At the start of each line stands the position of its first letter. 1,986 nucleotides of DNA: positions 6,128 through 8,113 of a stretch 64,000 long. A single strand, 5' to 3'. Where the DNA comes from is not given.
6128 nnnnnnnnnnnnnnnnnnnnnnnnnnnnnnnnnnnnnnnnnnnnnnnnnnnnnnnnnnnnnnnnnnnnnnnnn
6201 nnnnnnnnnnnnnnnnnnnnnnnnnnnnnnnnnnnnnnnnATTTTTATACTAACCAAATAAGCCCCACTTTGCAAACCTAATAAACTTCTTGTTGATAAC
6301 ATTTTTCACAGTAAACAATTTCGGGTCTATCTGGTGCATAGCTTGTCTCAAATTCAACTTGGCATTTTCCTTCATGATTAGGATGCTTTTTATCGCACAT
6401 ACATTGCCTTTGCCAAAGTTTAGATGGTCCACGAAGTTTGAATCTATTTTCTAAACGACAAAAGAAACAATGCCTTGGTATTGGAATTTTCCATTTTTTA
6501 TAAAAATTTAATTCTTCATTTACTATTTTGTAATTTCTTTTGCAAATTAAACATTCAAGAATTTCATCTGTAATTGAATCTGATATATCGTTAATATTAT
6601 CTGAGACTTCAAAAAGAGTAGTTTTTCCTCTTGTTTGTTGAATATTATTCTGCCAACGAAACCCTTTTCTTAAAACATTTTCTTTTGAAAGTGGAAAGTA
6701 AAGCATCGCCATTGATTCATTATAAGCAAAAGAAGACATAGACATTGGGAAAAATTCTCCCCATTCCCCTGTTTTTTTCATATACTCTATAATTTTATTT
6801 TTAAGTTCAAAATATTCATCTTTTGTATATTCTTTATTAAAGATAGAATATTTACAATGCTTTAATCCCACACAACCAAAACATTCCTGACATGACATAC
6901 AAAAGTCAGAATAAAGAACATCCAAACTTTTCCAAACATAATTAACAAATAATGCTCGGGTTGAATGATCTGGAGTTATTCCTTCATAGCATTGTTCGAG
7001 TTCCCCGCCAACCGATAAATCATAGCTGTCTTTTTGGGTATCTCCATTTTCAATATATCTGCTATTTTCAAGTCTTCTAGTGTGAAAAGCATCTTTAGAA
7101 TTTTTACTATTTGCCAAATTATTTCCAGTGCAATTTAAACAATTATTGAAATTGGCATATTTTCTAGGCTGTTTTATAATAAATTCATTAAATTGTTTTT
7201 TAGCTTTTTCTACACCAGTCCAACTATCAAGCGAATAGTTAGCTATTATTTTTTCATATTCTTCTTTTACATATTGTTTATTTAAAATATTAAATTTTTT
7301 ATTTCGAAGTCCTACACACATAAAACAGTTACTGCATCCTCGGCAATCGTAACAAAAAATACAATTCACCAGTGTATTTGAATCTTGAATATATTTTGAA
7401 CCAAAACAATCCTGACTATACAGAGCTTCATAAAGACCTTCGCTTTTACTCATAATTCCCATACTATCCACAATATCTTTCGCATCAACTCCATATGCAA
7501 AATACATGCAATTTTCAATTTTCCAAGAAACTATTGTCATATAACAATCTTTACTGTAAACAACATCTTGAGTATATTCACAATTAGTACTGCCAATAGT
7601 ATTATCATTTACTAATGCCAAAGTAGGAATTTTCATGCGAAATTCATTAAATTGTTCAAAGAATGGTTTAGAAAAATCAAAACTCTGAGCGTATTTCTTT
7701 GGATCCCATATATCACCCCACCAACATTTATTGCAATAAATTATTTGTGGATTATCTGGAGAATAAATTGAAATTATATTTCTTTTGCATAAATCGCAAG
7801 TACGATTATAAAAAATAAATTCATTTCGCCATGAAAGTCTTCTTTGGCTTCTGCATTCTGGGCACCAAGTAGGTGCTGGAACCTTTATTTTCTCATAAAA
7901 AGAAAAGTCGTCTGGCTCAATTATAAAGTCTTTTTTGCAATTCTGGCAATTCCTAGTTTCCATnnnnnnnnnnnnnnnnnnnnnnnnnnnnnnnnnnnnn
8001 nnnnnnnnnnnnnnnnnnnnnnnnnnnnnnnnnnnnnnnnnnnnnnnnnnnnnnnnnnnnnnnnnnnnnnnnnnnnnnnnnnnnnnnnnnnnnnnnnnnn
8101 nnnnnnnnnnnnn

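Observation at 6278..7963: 561-aa protein built almost entirely of CxxC zinc-ribbon modules with mirrored N- and C-terminal domains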

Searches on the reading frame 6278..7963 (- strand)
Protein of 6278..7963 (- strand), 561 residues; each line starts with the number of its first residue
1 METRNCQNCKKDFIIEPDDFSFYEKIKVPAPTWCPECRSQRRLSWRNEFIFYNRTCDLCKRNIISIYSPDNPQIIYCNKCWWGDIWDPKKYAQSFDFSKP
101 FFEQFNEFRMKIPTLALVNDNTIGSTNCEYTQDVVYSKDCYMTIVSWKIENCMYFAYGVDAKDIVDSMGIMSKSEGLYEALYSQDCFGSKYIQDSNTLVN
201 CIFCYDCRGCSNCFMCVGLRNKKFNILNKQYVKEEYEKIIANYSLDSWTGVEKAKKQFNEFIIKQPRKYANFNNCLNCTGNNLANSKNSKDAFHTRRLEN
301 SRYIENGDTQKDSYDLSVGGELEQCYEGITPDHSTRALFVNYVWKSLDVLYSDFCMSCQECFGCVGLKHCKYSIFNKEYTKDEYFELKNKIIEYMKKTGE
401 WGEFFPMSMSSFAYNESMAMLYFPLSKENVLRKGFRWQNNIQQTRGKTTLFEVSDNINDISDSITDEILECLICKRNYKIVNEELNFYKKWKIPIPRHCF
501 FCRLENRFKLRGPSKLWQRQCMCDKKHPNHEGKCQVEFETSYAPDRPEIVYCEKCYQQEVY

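Call 4: search_protein_families(library=pfam, proteins=[window:6278-7963:-], max_evalue=10)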
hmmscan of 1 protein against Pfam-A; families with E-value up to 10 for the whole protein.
window:6278-7963:- (561 aa): 3 families
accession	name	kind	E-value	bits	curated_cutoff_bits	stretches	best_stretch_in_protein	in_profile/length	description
PF13451.12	zf_Tbcl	-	0.0011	19.3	24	1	3-42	4-44/48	Probable treble clef domain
PF09606.15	Med15_N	-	0.14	12.3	24.1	1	373-398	39-64/72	ARC105/Med15 mediator subunit N-terminal KIX domain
PF22838.1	COMMD8_HN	-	0.29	12.1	27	0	366-398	22-54/90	COMMD8, helical N-terminal domain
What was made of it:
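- On Pfam zf_Tbcl_2 (PF23477): No hit in the window protein at E<=10 (call 4).
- On Hexapeptide-repeat left-handed beta-helix: No Pfam hit (call 4).
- Closest known: Left-handed beta-helix. Different: There is no Pfam Hexapep hit (call 4).
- No nuclease, NADase or other effector domain was detected (call 4).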

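Call 5: search_protein_families(library=ncbifam, proteins=[window:6278-7963:-], max_evalue=10)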
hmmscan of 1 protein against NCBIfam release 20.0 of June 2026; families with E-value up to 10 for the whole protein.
window:6278-7963:- (561 aa): 1 family
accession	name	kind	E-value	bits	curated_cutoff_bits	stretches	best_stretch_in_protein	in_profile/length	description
TIGR04342.1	EXLDI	subfamily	0.067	13.5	32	1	436-486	73-123/124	EXLDI protein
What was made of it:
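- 6569..6769 (-): Segment X (residues 399-465): highly conserved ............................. motif region of unknown role. No family match (calls 4, 5).
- On 4Fe-4S ferredoxin / radical SAM: No such Pfam or NCBIfam hit (calls 4, 5).
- No match to any DNA- or RNA-binding family reaches threshold (calls 4, 5).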

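Call 6: search_solved_structures(query=window:6278-7963:-, max_evalue=10)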
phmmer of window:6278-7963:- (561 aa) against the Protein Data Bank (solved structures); distinct sequences matched with E-value up to 10: 0.
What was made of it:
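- Tried and rejected: A PDB sequence search with the protein gave no hits (call 6).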

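Call 7: find_homologous_proteins(query=window:6278-7963:-)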
Query window:6278-7963:- (561 aa): 7965 proteins with E <= 0.001 among 8000 candidates; the best 120 are listed.
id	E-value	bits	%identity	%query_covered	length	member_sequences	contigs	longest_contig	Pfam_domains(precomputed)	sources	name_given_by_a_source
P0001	0.0e+0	1342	100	100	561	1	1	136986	-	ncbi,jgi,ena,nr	ncbi:MAG TPA: hypothetical protein VMR49_02060 [Candidatus Paceibacterota bacterium]|jgi:hypothetica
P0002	0.0e+0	1033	76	100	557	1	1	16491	-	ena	-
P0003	0.0e+0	1016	75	100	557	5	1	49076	-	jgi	jgi:hypothetical protein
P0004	2.4e-294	996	73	100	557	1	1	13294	-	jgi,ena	-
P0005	1.9e-292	989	71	100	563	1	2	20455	-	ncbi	-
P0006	3.4e-291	985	73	100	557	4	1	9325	-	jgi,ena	jgi:hypothetical protein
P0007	1.2e-285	967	71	100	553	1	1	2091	-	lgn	-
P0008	3.3e-284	962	69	100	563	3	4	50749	-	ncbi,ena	-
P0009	1.2e-282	957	70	100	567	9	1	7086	-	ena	-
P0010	7.9e-280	948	68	100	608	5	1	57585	-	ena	-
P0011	4.8e-279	945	68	100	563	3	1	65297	-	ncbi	-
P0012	6.6e-279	945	69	100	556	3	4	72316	-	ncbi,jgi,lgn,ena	-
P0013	7.5e-279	945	69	99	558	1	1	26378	-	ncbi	-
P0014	1.1e-278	944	70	100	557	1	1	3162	-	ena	-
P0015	4.9e-278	942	69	100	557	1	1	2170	-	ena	-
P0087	1.7e-211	722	54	100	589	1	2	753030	-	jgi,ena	jgi:hypothetical protein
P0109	8.1e-209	713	55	100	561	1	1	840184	-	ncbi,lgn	-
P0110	2.6e-208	712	54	100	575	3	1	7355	PF13451.13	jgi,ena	-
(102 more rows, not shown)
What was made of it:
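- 6278..7963 (-): Whole gene: 561-aa cytoplasmic Cys-rich protein (called FAM here), architecture A-B-B'-X-A'. The stop codon is at 6278-6280. Identical protein P0001 in a Candidatus Paceibacterota MAG (call 7).
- Checked: This follows from the E-values above and from 7,965 homologues at E<=1e-3 in a capped search (call 7).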

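Call 13: find_encoding_contigs(protein=P0109, flank=8000, max_places=2)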
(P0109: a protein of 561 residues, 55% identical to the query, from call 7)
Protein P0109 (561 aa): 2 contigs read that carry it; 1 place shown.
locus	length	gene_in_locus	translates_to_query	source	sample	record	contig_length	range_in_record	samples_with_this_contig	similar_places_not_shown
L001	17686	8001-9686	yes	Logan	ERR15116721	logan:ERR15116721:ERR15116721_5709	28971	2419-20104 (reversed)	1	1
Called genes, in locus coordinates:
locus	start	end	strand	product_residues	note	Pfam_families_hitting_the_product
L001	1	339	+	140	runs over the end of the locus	-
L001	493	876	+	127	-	-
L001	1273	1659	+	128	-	PF00410:Ribosomal_S8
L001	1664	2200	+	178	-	PF00347:Ribosomal_L6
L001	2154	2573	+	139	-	PF00861:Ribosomal_L18p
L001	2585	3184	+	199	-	PF00333:Ribosomal_S5, PF03719:Ribosomal_S5_C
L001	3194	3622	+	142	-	PF00828:Ribosomal_L27A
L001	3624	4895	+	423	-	PF00344:SecY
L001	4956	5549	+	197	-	PF00406:ADK, PF02223:Thymidylate_kin (faint), PF13207:AAA_17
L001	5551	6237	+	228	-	PF00696:AA_kinase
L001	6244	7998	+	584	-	-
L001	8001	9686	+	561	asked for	-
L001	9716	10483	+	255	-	PF00557:Peptidase_M24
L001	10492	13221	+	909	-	PF26449:DUF8128, PF01935:DUF87 (faint), PF02534:T4SS-DNA_transf (weak), PF13401:AAA_22 (faint), PF12696:TraG-D_C (faint)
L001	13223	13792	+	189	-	PF01928:CYTH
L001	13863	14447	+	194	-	PF00334:NDK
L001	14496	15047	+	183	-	PF01928:CYTH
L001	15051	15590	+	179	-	PF01928:CYTH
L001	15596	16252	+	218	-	PF01966:HD (faint)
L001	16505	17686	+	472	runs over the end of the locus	PF23023:Anti-Pycsar_Apyc1, PF00753:Lactamase_B, PF16661:Lactamase_B_6, PF12706:Lactamase_B_2 (weak), PF10996:Beta-Casp, PF07521:RMMBL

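Call 14: find_encoding_contigs(protein=P0087, flank=8000, max_places=2)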
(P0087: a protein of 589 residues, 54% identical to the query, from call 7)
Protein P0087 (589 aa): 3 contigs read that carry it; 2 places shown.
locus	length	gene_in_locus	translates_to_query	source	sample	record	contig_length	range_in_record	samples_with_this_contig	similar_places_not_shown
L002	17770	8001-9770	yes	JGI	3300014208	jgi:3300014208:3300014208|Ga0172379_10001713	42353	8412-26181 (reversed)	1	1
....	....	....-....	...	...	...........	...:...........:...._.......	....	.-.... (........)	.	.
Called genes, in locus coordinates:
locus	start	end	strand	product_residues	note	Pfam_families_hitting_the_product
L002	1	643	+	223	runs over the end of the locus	PF01351:RNase_HII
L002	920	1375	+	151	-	PF01029:NusB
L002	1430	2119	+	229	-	PF22935:RM44_endonuclase, PF14622:Ribonucleas_3_3, PF00636:Ribonuclease_3, PF00035:dsrm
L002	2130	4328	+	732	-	PF02463:SMC_N, PF13175:AAA_15, PF13476:AAA_23, PF13555:AAA_29 (weak), PF00005:ABC_tran (faint), PF13304:AAA_21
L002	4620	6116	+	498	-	-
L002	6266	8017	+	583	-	-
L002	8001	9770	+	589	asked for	-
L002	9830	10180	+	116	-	PF00886:Ribosomal_S16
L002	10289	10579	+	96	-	PF13083:KH_KhpA-B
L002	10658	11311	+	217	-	PF01746:tRNA_m1G_MT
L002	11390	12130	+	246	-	PF00318:Ribosomal_S2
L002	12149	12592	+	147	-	PF00889:EF_TS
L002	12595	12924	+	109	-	-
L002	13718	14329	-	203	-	-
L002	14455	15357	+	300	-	-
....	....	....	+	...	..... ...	-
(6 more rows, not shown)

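Call 21: find_related_loci(query=A1, collection=genome_contigs, flank=6000)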
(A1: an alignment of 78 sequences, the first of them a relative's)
Query A1 (561 aa) in genome_contigs; peptide patterns used: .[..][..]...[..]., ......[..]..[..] (x = any residue, [..] = any of these).
597 stretches matched a pattern (row limit reached: there are more); 575 encode a relative of the query (tblastn E <= 1e-3); the best 80 are kept; 80 distinct loci.
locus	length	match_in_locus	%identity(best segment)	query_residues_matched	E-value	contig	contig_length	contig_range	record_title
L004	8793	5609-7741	70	2-561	0e+0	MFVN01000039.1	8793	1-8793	MAG: Candidatus Nomurabacteria bacterium RIFCSPLOWO2_02_FULL_42_17 rifcsplowo2_02_scaffold_58111, whole genome shotgun s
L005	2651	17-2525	69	1-560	0e+0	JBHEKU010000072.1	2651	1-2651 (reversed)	MAG: Ignavibacteria bacterium isolate bin.543 k141_6694664, whole genome shotgun sequence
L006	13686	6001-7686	57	2-560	0e+0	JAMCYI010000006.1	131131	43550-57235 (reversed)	MAG: Patescibacteria group bacterium isolate FK_Sedi_B_Bin.358 NODE_169_length_131131_cov_25.3347, whole genome shotgun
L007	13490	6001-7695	55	2-561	0e+0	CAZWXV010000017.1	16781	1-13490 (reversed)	MAG TPA_asm: uncultured Candidatus Saccharibacteria bacterium isolate SRP050083_co1_472 genome assembly, contig: NODE_14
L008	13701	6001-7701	55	2-561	0e+0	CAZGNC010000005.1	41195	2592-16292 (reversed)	MAG TPA_asm: uncultured Candidatus Saccharibacteria bacterium isolate SRP292972_co1_17 genome assembly, contig: NODE_540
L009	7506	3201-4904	56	2-560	0e+0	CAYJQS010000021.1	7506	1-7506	MAG TPA_asm: uncultured Candidatus Saccharibacteria bacterium isolate ERP125453_co1_243 genome assembly, contig: NODE_12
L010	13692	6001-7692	55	1-560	0e+0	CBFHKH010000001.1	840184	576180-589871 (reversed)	MAG: Minisyncoccia bacterium isolate AGTU_16_bin_21_orig genome assembly, contig: AGTU_16_bin_21_orig_AGTU_16_c_00000000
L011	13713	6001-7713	52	2-560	0e+0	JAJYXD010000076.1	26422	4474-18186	MAG: bacterium isolate FK3.bin18 NODE_3570_length_26422_cov_1.067389, whole genome shotgun sequence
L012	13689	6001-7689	54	1-560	0e+0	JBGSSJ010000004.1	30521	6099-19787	MAG: Candidatus Paceibacteria bacterium isolate JTS-AC38 k141_1155049, whole genome shotgun sequence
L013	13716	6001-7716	52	1-560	0e+0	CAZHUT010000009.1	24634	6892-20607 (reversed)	MAG TPA_asm: uncultured Candidatus Saccharibacteria bacterium isolate SRP135725_co3_414 genome assembly, contig: NODE_16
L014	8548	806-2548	52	5-560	0e+0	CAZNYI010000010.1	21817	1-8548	MAG TPA_asm: uncultured Candidatus Saccharibacteria bacterium isolate binchicken_co54_413 genome assembly, contig: NODE_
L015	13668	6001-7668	52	2-561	0e+0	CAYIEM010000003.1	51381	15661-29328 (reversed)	MAG TPA_asm: uncultured Candidatus Saccharibacteria bacterium isolate ERP119705_co1_285 genome assembly, contig: NODE_48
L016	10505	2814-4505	51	1-561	0e+0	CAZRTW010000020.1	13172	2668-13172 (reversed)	MAG TPA_asm: uncultured Candidatus Saccharibacteria bacterium isolate SRP286056_co3_166 genome assembly, contig: NODE_51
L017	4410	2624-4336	54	2-561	0e+0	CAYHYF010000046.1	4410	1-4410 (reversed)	MAG TPA_asm: uncultured Candidatus Saccharibacteria bacterium isolate ERP119705_co17_297 genome assembly, contig: NODE_3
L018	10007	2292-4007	52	2-561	0e+0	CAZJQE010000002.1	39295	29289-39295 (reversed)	MAG TPA_asm: uncultured Candidatus Saccharibacteria bacterium isolate SRP142039_co1_386 genome assembly, contig: NODE_56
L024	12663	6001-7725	50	3-561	0e+0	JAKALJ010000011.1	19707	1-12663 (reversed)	MAG: bacterium isolate WY5.bin123 NODE_4378_length_19707_cov_13.685751, whole genome shotgun sequence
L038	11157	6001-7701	46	2-560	7e-160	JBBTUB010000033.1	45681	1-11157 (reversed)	MAG: Patescibacteria group bacterium isolate H51-bin006_1 H51_bin006_1_000000000033, whole genome shotgun sequence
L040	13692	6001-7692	43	1-561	3e-156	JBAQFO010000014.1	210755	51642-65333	MAG: Minisyncoccia bacterium isolate MFD12003_ilm_asm_bin26 k127_148532, whole genome shotgun sequence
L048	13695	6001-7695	43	2-560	1e-151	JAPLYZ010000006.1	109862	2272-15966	MAG: Candidatus Staskawiczbacteria bacterium isolate LacPavin_0920_WC70_MAG_39_33 LacPavin_0920_WC70_scaffold_328416, wh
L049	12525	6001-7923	45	2-560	2e-151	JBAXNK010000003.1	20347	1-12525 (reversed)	MAG: bacterium isolate ELA477 MAG477_3, whole genome shotgun sequence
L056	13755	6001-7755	43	2-560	7e-149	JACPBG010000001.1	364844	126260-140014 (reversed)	MAG: Candidatus Sungiibacteriota bacterium isolate NC_groundwater_251_Ag_S-0.2um_45_46 S5_GD2017_2_S2_scaffold_61, whole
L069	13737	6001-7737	43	1-561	9e-143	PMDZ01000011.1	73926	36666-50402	MAG: Candidatus Nomurabacteria bacterium isolate fen_1328 73.20120700_E2X.147_contig_488597, whole genome shotgun sequen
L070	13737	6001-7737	43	2-561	2e-142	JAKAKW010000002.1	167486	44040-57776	MAG: bacterium isolate WY4.bin98 NODE_66_length_167486_cov_2.374309, whole genome shotgun sequence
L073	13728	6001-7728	43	2-561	2e-141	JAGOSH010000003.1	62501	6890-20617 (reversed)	MAG: Candidatus Paceibacterota bacterium isolate Gw_Eff_bin_313 Gw_Eff_681_length_62501_cov_41.748774, whole genome shot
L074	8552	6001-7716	45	2-561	2e-141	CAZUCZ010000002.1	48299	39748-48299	MAG TPA_asm: uncultured Candidatus Saccharibacteria bacterium isolate SRP257259_co1_159 genome assembly, contig: NODE_67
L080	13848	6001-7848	44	2-561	6e-141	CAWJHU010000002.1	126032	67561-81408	MAG: Candidatus Nomurabacteria bacterium isolate MFD03726.bin.1.76 genome assembly, contig: contig_78998, whole genome s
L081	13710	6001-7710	42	2-561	8e-141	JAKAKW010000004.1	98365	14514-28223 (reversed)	MAG: bacterium isolate WY4.bin98 NODE_223_length_98365_cov_2.294336, whole genome shotgun sequence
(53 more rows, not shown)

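Call 22: predict_structure(alignment_id=A1)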
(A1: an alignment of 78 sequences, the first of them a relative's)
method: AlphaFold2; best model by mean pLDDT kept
length: 561 residues; sequences in the alignment: 78
mean_pLDDT: 85.7   pTM: 0.86
mean pLDDT of the five models: 85.7, 81.6, 80.4, 80.2, 78.8
residues with pLDDT >= 90: 300; 70-90: 187; 50-70: 73; < 50: 1
segments of 3 or more residues with pLDDT < 50: none
pLDDT, mean of each block of 10 residues (from residue 1): 93 91 88 91 90 94 92 90 89 96 94 83 58 68 73 72 74 70 67 63 66 85 91 95 94 92 90 92 92 90 86 77 68 68 69 71 82 92 96 95 91 93 93 94 93 95 97 95 93 92 89 89 87 92 91 90 77
secondary structure, 60 per line:
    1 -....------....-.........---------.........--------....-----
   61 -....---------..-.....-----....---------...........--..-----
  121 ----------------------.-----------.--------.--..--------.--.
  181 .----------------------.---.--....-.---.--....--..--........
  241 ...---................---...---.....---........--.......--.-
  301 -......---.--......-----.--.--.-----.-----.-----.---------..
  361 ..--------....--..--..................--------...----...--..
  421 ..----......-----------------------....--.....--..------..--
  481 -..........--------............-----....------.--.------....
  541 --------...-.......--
elements in order: E2-5 E12-15 H17-25 H35-43 E52-55 E62-65 H78-82 H88-91 H101-111 E211-214 E223-226 H233-243 H248-262 E266-268 E272-276 E280-287 E290-296 E302-307 E314-319 E359-362 E371-374 H381-398 H419-422 H427-432 H462-466 H482-491 H500-511 E517-520 E537-540 E549-551 H553-559

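Call 26: fold_search(model_id=the predicted structure, library=pdb)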
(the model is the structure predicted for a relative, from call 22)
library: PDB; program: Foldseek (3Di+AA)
matches with E <= 10: 97; with E <= 0.001: 0
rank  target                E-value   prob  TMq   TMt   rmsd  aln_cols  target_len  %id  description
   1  4e79_A                5.5e-01  0.03  0.07  0.10  18.7       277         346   11  Structure of LpxD from Acinetobacter baumannii at 2.66A resolution (P4322 form) (released 2013-01-16)
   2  5w6j_B                7.0e-01  0.04  0.07  0.08  10.2       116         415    9  Agrobacterium tumefaciens ADP-glucose pyrophosphorylase (released 2018-11-14)
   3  1xhd                  1.1e+00  0.07  0.10  0.21  12.6       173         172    8  X-ray crystal structure of putative acetyltransferase, product of BC4754 gene [Bacillus cereus] (released 2004-11-02)
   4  6jlz_E                1.2e+00  0.05  0.07  0.09  13.1       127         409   10  P-eIF2a - eIF2B complex (released 2019-05-01)
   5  5w6j_C                1.4e+00  0.02  0.06  0.08  10.7       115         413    9  Agrobacterium tumefaciens ADP-glucose pyrophosphorylase (released 2018-11-14)
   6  8iuf_G3               1.4e+00  0.03  0.09  0.15  16.8       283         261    8  Cryo-EM structure of Euglena gracilis super-complex I+III2+IV, composite (released 2024-02-28)
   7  5b04_E                1.4e+00  0.03  0.07  0.09  13.2       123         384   10  Crystal structure of the eukaryotic translation initiation factor 2B from Schizosaccharomyces pombe (released 2016-02-24)
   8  8iuf_G2               1.6e+00  0.03  0.08  0.15  13.3       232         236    9  Cryo-EM structure of Euglena gracilis super-complex I+III2+IV, composite (released 2024-02-28)
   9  6r8b_A                1.7e+00  0.04  0.07  0.08  15.7       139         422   14  Escherichia coli AGPase in complex with FBP. (released 2020-02-05)
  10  4mfg_A                1.9e+00  0.02  0.08  0.16  14.1       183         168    9  2.0 Angstrom Resolution Crystal Structure of Putative Carbonic Anhydrase from Clostridium difficile. (released 2013-09-04)
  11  4hzc_I                2.0e+00  0.03  0.07  0.12  13.5       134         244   13  Crystal structure of Serine acetyltransferase from Brucella abortus strain S19 (released 2014-02-19)
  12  6qg0_I                2.0e+00  0.02  0.07  0.08  10.1        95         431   12  Structure of eIF2B-eIF2 (phosphorylated at Ser51) complex (model 1) (released 2019-06-26)
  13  3jqy_B                2.1e+00  0.01  0.06  0.10  12.6       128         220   13  Crystal Structure of the polySia specific acetyltransferase NeuO (released 2010-08-18)
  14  5jxx_B                2.1e+00  0.01  0.07  0.11  17.4       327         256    9  Crystal structure of UDP-N-acetylglucosamine O-acyltransferase (LpxA) from Moraxella catarrhalis RH4. (released 2017-06-14)
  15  7zw9                  2.2e+00  0.03  0.08  0.17  12.0       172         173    7  Crystal structure of a gamma-carbonic anhydrase from the pathogenic bacterium Burkholderia pseudomallei (released 2022-09-07)
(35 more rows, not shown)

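Call 29: search_protein_representatives(alignment_id=A1)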
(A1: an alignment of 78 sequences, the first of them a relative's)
Query: 78 sequences, 565 profile positions. Proteins with E-value up to 0.001 (for the whole library): 4878; up to 1e-10: 3576; up to 1e-30: 2096. The best 150 are listed.
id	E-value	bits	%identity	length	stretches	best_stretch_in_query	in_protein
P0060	5.3e-296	999.4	-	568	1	1-565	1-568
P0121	7.2e-243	824.0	-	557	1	3-562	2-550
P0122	3.0e-215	732.8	-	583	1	1-565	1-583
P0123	3.3e-200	683.1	-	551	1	6-565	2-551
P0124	1.1e-199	681.4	-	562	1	5-565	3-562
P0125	2.2e-195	667.2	-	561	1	7-565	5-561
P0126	9.2e-195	665.2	-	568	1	3-565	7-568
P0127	2.2e-194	663.9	-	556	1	7-565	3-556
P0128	1.3e-189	648.2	-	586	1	1-565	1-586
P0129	6.3e-185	632.7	-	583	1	1-565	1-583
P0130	1.2e-184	631.8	-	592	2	1-477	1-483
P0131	2.1e-184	631.0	-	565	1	6-564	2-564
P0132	2.3e-184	630.8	-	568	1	2-565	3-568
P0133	5.4e-184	629.6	-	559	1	5-564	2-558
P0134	1.7e-183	627.9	-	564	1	1-526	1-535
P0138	7.3e-182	622.6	-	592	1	3-565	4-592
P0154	9.9e-176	602.3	-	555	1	5-565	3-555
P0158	9.9e-174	595.7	-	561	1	5-564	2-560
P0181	7.5e-169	579.6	-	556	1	6-564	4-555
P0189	1.5e-167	575.3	-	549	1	7-565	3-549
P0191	3.4e-167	574.2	-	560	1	7-565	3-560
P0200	2.1e-165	568.2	-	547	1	4-564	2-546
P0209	3.1e-163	561.1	-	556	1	7-565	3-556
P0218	2.0e-161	555.1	-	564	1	8-561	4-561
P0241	3.1e-155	534.7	-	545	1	7-565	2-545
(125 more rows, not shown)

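Call 34: fold_search(model_id=the predicted structure, library=viral)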
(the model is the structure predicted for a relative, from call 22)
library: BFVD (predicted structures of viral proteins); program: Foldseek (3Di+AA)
matches with E <= 10: 55; with E <= 0.001: 0
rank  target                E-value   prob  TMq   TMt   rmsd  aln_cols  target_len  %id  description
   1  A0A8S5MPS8            2.0e-02  1.00  0.08  0.25   5.1        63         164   21  Putative zinc-ribbon domain protein [Siphoviridae sp. ctsIQ24]
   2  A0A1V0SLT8            4.3e-01  0.25  0.10  0.21   9.4       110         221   21  Uncharacterized protein [Klosneuvirus KNV1]
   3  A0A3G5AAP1            4.8e-01  0.04  0.08  0.06  12.9       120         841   13  Uncharacterized protein [Hyperionvirus sp.]
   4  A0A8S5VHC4            5.0e-01  0.97  0.07  0.30   0.8        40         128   22  Putative zinc-ribbon domain protein [Siphoviridae sp. ctNxi14]
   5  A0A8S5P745            5.6e-01  0.98  0.07  0.50   0.7        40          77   28  Putative zinc-ribbon domain protein [Siphoviridae sp. ctsUY14]
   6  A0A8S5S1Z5            8.4e-01  0.94  0.07  0.39   0.8        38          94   21  Alanyl-tRNA synthetase [Siphoviridae sp. ctCIv11]
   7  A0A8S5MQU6            8.4e-01  0.41  0.09  0.29   5.7        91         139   18  Rubredoxin [Myoviridae sp. ctOAa14]
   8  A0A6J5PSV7            8.8e-01  0.08  0.09  0.23   9.0       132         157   11  Hexapeptide repeat [uncultured Caudovirales phage]
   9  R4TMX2                9.8e-01  0.20  0.08  0.18  12.3       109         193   20  C2H2-type domain-containing protein [Halogranum tailed virus 1]
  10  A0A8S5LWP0            1.0e+00  0.47  0.07  0.13   6.7        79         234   24  Thaumarchaeal output domain 1 [Siphoviridae sp. ct3pR10]
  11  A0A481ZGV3            1.7e+00  0.16  0.08  0.16   5.1        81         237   16  HNH endonuclease [Pithovirus LCPAC406]
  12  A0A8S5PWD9            1.7e+00  0.15  0.07  0.09  15.4       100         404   20  Putative transcriptional regulator [Myoviridae sp. ctWiL39]
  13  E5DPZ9                2.9e+00  0.01  0.07  0.10  16.4       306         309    9  Mannose-1-phosphate guanyltransferase C-terminal domain-containing protein [Aeromonas phage PX29]
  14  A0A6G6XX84            3.0e+00  0.10  0.09  0.21  10.8       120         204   12  (no name in the UniProt tables at hand)
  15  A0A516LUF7            3.0e+00  0.09  0.06  0.37  17.2        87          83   14  (no name in the UniProt tables at hand)
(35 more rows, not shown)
